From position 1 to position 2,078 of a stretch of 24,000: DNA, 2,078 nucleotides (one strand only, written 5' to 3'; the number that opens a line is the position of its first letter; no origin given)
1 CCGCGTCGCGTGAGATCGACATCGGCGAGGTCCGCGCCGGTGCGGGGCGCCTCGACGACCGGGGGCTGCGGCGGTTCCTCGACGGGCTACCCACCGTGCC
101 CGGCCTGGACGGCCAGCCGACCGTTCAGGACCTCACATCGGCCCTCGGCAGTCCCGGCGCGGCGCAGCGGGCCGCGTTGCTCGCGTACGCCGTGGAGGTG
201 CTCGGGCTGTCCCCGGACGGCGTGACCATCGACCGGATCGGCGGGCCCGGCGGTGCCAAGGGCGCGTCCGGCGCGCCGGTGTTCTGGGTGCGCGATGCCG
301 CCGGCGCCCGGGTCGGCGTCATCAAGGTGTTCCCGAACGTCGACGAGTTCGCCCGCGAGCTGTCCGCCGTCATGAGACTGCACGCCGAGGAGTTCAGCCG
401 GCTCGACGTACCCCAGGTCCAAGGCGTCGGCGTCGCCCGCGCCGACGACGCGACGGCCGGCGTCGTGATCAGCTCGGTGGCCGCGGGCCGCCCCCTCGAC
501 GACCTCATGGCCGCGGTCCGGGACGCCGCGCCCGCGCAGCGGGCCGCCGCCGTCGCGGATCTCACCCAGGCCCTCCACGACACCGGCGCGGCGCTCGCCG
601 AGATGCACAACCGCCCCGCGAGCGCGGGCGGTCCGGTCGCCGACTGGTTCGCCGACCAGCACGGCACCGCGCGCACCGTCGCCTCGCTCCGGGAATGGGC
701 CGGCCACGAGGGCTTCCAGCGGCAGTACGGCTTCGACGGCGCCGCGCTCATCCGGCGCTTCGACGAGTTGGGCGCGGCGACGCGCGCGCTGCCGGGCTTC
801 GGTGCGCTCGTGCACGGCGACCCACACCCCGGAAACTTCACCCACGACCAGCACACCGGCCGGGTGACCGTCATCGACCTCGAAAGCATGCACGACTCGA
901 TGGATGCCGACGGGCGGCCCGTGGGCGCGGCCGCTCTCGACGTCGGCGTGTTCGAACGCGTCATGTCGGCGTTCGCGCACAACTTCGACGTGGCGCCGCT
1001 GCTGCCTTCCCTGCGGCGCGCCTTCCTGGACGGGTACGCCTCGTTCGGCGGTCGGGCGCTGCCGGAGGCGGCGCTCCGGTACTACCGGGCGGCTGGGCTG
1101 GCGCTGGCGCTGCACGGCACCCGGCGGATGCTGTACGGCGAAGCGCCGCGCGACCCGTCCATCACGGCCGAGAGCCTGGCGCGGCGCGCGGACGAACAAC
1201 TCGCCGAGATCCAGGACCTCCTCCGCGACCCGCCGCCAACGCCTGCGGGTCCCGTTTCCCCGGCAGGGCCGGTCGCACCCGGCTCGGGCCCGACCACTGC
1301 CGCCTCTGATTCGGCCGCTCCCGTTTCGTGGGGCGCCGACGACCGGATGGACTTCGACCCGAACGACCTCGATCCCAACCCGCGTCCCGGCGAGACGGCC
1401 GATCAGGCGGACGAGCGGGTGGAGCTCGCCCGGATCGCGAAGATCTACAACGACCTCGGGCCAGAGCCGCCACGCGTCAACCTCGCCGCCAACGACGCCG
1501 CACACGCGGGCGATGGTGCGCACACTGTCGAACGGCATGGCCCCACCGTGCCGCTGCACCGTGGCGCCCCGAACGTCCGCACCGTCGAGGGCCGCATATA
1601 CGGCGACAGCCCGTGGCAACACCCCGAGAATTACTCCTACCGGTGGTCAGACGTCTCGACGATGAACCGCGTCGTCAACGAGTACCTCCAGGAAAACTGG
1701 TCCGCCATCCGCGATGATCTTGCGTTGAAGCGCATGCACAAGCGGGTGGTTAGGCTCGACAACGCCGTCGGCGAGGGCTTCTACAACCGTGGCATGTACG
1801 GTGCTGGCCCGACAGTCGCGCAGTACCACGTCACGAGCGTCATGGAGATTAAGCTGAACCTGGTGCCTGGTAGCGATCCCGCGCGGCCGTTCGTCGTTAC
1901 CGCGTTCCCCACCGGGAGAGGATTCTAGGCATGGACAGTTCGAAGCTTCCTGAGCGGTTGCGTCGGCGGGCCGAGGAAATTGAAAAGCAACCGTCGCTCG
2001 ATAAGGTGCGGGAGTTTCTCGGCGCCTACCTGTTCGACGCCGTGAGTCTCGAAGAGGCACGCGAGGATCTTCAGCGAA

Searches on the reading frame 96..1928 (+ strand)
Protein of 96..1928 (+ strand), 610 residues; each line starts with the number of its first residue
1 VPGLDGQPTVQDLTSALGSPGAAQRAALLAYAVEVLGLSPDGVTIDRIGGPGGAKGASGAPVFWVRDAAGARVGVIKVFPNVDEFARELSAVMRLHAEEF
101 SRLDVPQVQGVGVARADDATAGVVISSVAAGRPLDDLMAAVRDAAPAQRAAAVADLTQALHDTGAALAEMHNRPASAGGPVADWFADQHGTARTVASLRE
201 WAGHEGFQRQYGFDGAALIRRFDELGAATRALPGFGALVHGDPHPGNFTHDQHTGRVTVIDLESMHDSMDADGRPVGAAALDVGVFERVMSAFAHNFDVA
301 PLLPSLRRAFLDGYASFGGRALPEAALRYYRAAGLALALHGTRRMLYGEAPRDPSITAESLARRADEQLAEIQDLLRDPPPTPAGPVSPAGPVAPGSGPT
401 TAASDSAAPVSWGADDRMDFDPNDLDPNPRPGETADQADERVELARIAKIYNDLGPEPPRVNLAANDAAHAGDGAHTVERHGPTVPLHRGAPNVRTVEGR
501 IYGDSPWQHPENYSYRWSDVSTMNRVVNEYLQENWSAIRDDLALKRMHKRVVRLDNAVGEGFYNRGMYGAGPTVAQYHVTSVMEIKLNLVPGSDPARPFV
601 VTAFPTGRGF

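Call 8: search_protein_families(library=pfam, proteins=[window:96-1928:+], max_evalue=0.01)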
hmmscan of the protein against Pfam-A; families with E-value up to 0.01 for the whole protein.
window:96-1928:+ (610 aa): 1 family
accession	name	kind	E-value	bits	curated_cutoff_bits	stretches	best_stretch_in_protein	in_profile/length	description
PF01636.29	APH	-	8.6e-09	35.9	23.2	1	61-265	12-197/239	Phosphotransferase enzyme family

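Call 44: find_encoding_contigs(protein=window:96-1928:+, flank=10000, max_places=3)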
Protein window:96-1928:+ (610 aa): no gene with exactly this product is on record in the collection.

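Call 72: search_protein_families(library=ncbifam, proteins=[window:96-1928:+], max_evalue=0.01)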
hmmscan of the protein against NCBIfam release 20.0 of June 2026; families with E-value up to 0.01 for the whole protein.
window:96-1928:+ (610 aa): 0 families
